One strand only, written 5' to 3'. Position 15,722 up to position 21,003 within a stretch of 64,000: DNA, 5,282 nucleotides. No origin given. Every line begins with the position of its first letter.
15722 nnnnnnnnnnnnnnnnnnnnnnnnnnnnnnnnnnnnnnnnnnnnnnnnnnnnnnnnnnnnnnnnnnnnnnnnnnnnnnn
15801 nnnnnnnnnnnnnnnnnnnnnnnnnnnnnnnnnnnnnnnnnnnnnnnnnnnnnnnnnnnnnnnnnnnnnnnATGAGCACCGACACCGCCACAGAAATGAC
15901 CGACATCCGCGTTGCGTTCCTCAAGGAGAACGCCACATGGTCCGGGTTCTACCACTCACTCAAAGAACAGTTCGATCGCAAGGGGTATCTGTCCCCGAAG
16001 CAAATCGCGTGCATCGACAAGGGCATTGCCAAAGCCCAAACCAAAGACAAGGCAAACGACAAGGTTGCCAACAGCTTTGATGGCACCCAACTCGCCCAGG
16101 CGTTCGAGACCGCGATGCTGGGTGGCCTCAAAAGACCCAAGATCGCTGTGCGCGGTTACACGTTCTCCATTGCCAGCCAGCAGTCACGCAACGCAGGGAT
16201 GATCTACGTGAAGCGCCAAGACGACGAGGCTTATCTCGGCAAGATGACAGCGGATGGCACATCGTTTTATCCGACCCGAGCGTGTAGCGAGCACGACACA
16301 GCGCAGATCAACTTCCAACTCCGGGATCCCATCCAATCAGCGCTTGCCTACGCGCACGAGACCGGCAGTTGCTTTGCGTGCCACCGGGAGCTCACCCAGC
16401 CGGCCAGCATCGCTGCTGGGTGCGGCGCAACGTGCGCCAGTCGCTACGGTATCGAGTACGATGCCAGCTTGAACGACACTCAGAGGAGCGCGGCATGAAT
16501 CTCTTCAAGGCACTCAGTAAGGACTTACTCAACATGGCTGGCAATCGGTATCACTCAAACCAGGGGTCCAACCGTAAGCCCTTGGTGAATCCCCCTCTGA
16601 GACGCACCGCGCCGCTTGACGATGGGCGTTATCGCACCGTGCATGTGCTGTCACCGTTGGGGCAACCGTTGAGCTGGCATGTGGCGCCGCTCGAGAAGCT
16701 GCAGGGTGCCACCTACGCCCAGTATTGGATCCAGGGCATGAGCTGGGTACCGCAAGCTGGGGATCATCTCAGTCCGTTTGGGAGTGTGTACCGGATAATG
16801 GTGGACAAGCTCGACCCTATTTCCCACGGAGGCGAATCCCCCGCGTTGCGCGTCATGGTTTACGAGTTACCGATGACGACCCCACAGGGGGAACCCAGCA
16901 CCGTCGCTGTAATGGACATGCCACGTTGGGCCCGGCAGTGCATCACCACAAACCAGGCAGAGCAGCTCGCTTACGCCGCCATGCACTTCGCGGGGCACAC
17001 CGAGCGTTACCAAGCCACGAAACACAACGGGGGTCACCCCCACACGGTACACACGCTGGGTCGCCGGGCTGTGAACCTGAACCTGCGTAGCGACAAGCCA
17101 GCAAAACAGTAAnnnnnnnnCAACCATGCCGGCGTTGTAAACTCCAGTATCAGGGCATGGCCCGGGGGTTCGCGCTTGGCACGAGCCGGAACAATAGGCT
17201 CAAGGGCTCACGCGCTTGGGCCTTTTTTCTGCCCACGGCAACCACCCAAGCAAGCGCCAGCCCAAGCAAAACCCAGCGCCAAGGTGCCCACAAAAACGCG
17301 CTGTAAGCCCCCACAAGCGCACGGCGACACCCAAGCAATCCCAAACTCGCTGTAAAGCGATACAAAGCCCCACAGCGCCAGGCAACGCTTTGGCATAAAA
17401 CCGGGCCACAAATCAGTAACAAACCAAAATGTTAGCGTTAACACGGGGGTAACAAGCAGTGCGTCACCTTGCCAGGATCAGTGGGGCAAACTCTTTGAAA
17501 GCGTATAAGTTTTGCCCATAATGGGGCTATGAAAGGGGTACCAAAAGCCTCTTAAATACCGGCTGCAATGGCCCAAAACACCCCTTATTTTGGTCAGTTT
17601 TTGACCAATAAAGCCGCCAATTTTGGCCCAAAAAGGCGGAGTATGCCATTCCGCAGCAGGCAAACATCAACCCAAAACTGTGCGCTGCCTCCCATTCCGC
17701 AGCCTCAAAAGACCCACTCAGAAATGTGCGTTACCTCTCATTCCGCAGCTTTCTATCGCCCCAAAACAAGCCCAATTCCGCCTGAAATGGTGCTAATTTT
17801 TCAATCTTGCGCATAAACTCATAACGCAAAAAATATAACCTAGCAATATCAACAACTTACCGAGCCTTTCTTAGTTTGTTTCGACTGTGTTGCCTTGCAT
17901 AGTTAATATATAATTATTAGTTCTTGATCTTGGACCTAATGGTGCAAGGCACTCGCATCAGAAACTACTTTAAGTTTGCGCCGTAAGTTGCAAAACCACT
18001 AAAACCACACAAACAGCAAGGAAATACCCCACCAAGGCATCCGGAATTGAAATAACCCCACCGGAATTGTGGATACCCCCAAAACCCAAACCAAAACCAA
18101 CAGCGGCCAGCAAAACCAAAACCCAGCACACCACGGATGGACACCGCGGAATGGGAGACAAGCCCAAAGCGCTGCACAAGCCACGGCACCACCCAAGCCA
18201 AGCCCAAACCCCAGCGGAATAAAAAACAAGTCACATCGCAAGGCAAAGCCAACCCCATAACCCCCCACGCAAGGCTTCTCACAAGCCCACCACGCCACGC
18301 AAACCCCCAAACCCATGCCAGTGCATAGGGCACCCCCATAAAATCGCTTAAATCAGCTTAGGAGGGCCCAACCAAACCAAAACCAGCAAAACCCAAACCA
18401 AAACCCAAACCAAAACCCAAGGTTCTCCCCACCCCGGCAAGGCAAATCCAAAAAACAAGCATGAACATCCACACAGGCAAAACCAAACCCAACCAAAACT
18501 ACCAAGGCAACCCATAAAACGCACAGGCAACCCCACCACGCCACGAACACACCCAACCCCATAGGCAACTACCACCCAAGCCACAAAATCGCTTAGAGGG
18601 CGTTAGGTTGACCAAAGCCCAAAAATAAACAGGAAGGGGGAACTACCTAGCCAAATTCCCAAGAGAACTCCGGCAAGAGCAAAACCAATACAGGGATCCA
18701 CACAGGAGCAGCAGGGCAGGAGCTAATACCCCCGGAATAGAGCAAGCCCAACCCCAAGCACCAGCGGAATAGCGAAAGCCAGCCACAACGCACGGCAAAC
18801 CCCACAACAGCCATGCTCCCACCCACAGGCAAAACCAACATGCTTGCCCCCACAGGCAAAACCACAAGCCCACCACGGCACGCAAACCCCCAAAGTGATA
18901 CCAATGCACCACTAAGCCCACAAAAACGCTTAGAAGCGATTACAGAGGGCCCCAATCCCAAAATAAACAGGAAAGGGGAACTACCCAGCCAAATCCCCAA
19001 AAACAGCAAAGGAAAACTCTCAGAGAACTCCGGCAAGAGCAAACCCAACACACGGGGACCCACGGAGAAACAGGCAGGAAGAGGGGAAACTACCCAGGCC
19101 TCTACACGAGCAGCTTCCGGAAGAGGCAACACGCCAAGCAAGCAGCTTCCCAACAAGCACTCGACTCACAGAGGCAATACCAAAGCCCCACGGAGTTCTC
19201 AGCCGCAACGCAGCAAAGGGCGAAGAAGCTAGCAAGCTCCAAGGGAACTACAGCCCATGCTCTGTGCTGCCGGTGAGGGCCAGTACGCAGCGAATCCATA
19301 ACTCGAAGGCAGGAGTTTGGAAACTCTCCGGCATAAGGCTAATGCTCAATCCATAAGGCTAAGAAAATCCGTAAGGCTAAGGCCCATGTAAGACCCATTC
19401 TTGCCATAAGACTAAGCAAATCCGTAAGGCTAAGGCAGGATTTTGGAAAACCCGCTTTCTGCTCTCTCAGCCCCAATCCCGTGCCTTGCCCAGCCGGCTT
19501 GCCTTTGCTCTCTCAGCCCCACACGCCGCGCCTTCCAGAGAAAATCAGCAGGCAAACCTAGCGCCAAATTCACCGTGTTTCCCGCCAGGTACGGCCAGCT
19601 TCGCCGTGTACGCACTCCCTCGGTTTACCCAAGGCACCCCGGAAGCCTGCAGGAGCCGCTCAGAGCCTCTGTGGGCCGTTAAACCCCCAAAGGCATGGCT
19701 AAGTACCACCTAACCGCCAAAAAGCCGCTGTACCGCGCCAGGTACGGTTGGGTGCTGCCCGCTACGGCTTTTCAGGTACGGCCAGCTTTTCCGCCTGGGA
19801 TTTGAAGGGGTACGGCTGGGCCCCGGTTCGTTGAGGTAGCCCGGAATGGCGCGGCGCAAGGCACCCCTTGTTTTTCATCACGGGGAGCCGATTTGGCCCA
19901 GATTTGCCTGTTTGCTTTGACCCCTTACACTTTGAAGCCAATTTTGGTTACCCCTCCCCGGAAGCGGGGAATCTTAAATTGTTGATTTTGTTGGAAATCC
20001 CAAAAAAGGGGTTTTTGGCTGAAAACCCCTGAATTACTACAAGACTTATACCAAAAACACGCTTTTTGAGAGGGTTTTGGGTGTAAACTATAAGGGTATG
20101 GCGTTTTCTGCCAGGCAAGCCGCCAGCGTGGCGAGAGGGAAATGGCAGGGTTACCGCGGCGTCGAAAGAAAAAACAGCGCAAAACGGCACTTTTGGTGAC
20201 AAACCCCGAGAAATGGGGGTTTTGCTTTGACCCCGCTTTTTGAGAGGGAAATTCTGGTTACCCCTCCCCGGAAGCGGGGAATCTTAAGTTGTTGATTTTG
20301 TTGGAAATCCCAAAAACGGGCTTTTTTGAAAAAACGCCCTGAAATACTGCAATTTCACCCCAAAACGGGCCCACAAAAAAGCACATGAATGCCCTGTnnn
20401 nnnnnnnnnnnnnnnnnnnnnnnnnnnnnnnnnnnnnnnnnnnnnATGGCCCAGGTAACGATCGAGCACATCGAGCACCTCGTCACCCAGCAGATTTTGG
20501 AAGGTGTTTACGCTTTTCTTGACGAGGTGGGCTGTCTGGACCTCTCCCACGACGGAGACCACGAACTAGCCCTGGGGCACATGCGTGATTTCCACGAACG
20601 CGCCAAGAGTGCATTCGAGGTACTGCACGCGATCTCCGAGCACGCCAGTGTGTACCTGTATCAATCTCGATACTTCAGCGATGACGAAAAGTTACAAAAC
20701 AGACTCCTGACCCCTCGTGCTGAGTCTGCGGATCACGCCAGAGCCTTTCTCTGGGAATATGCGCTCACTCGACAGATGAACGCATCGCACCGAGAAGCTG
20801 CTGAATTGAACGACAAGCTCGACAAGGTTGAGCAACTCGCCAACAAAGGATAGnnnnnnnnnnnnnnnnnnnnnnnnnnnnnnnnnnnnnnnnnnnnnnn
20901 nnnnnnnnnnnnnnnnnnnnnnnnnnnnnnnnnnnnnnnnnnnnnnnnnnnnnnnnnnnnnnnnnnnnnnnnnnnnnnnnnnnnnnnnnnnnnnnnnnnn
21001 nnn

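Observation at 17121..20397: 3.3-kb non-coding tract with extreme strand asymmetry inside a gene-dense phage genome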

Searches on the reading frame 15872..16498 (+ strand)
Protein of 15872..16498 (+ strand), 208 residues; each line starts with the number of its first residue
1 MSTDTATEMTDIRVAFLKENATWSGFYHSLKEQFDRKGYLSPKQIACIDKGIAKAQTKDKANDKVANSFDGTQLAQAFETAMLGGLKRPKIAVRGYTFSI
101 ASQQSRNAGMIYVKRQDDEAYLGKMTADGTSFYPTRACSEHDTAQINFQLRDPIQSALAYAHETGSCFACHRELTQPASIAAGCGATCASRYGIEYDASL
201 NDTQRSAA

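Call 12: search_protein_families(library=pfam, proteins=[window:15872-16498:+], max_evalue=0.01)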
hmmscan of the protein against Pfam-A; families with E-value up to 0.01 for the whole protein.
window:15872-16498:+ (208 aa): 1 family
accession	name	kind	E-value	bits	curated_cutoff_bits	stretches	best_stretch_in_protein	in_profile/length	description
PF19474.4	DUF6011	-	2.5e-08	33.7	26.6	1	159-192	3-36/37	Family of unknown function (DUF6011)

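Call 22: search_protein_families(library=phrogs, proteins=[window:15872-16498:+], max_evalue=0.001)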
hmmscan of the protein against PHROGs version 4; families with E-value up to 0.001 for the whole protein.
window:15872-16498:+ (208 aa): 4 families
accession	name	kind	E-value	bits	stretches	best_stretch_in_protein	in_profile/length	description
phrog_4046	-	unknown function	2.3e-38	133.4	1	19-193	124-300/301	-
phrog_636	-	unknown function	6.2e-09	37.5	1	151-201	191-242/254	-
phrog_6032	-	unknown function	1.2e-06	29.5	1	151-191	233-273/296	-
phrog_20259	-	unknown function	9.4e-06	26.5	1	146-191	88-136/140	-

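Call 72: find_related_loci(query=window:15872-16498:+, collection=viral_contigs, flank=10000)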
Query window:15872-16498:+ (208 aa) in viral_contigs; peptide patterns used: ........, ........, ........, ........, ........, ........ (x = any residue, [..] = any of these).
16 stretches matched a pattern, but none encodes a relative of the query by tblastn (E <= 1e-3).

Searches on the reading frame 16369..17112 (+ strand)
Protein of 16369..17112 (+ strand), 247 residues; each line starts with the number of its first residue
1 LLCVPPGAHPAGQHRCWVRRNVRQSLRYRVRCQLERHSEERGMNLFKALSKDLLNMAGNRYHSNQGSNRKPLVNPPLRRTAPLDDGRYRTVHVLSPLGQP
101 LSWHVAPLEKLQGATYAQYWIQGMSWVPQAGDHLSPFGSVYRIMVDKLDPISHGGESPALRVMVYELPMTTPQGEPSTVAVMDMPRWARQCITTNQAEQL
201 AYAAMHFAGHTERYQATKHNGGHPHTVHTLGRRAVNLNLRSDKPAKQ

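Call 12: search_protein_families(library=pfam, proteins=[window:16369-17112:+], max_evalue=0.01)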
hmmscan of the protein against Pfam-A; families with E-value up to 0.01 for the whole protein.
window:16369-17112:+ (247 aa): 0 families

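Call 16: find_related_loci(query=window:16369-17112:+, collection=viral_contigs, flank=8000)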
Query window:16369-17112:+ (247 aa) in viral_contigs; peptide patterns used: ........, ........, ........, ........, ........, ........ (x = any residue, [..] = any of these).
3 stretches matched a pattern, but none encodes a relative of the query by tblastn (E <= 1e-3).

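Call 22: search_protein_families(library=phrogs, proteins=[window:16369-17112:+], max_evalue=0.001)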
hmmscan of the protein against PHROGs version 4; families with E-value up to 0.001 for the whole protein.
window:16369-17112:+ (247 aa): 0 families

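Call 27: find_homologous_proteins(query=window:16495-17112:+)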
Query window:16495-17112:+ (205 aa): 1 proteins with E <= 0.001 among 48 candidates.
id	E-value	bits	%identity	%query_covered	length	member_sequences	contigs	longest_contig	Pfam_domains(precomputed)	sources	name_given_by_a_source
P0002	7.6e-138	475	100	100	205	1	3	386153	-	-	-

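Call 28: find_encoding_contigs(protein=P0002, flank=10000, max_places=6)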
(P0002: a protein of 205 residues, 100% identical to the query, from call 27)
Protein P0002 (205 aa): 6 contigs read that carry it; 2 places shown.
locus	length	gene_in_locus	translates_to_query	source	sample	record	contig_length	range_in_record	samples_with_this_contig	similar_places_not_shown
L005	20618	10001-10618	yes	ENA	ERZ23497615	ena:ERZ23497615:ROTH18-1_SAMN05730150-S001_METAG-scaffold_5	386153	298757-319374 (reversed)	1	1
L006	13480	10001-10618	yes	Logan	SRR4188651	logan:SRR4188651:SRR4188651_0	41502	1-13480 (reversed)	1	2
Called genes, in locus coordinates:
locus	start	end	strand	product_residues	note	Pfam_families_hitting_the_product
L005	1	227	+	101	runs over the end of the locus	-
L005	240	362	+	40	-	-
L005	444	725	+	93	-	-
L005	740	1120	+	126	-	-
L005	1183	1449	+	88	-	-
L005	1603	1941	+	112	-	-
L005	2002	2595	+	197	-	-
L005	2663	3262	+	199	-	-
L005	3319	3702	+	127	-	-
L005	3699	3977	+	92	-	-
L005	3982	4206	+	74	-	-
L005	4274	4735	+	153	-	PF04002:RadC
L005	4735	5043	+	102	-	-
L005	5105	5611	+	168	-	-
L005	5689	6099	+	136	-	-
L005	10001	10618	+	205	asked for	-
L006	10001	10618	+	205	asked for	-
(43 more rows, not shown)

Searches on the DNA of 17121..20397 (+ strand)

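Call 4: search_dna_similar(query=window:17121-20397:+, collection=phages, mode=distant, max_rows=30)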
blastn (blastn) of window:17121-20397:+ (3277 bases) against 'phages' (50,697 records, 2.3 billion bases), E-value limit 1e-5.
No match.

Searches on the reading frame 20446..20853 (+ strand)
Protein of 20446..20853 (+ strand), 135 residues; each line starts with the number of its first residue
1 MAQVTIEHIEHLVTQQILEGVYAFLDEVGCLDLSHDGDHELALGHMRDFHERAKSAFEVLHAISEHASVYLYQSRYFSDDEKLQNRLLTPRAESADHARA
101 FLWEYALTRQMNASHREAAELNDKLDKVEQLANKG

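Call 12: search_protein_families(library=pfam, proteins=[window:20446-20853:+], max_evalue=0.01)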
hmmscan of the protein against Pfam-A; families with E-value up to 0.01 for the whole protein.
window:20446-20853:+ (135 aa): 0 families

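Call 15: find_related_loci(query=window:20446-20853:+, collection=viral_contigs, flank=8000)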
Query window:20446-20853:+ (135 aa) in viral_contigs; peptide patterns used: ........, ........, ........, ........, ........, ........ (x = any residue, [..] = any of these).
5 stretches matched a pattern, but none encodes a relative of the query by tblastn (E <= 1e-3).

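Call 22: search_protein_families(library=phrogs, proteins=[window:20446-20853:+], max_evalue=0.001)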
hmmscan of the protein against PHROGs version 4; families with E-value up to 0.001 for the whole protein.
window:20446-20853:+ (135 aa): 0 families

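Call 37: find_encoding_contigs(protein=window:20446-20853:+, flank=10000, max_places=10)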
Protein window:20446-20853:+ (135 aa): 7 contigs read that carry it; 5 places shown.
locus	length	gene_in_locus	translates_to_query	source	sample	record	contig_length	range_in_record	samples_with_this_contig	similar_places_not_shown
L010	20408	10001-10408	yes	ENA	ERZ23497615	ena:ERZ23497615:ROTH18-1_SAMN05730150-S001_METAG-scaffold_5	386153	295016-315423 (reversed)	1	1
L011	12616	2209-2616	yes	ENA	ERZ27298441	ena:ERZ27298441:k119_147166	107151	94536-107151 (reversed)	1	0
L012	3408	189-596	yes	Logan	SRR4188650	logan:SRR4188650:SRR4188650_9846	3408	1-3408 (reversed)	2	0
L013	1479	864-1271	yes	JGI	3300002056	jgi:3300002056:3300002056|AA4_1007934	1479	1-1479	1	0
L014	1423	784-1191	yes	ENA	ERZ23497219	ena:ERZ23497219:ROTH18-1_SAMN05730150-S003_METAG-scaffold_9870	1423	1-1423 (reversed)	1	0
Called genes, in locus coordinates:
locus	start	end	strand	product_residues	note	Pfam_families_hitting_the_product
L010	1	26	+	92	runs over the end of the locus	-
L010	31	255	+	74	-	-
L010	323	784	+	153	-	PF04002:RadC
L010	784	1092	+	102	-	-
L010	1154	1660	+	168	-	-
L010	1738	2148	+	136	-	-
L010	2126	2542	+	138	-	-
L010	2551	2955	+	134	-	-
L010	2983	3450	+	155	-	-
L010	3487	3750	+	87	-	-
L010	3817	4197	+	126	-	-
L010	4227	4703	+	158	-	-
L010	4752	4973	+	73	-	PF27079:HTH_SpdB_C (faint)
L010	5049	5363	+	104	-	-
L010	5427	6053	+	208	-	PF19474:DUF6011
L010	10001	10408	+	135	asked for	-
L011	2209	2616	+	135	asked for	-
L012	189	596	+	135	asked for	-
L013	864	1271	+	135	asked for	-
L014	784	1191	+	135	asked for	-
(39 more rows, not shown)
